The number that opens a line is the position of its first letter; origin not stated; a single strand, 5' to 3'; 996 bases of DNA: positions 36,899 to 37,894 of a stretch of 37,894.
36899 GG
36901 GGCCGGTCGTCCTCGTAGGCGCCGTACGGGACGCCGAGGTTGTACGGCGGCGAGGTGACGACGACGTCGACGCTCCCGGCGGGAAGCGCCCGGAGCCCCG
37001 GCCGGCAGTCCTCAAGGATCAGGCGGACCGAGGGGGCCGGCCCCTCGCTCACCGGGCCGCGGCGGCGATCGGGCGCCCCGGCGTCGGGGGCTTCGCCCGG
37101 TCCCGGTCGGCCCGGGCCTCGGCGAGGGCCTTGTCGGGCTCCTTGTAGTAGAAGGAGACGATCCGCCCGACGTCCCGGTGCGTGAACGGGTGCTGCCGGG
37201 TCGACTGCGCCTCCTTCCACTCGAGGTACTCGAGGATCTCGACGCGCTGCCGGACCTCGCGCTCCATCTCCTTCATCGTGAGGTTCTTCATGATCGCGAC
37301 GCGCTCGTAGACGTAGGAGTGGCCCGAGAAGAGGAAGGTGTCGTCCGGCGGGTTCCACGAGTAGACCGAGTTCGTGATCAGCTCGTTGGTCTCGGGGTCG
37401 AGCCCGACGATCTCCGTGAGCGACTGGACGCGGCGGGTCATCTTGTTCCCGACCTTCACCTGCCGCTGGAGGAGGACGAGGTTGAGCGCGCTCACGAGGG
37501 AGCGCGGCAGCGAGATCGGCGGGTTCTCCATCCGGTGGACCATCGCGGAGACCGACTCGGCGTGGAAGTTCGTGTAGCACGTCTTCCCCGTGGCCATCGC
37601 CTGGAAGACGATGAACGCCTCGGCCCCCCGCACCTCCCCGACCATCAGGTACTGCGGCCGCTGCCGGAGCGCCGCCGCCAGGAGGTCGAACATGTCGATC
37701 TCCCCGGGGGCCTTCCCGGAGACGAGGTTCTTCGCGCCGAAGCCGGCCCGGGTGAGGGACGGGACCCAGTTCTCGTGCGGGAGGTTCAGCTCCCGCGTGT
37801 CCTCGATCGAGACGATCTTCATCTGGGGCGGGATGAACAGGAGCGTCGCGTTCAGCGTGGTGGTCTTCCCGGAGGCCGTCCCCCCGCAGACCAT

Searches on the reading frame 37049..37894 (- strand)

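Call 31: search_protein_families(library=pfam, proteins=[window:37049-37894:-], max_evalue=0.001)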
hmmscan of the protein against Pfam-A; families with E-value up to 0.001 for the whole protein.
window:37049-37894:- (281 aa): 1 family
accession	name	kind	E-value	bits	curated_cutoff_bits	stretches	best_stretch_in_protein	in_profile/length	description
PF00437.27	T2SSE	-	2.3e-27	96.1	24.9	1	1-213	146-328/370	Type II/IV secretion system protein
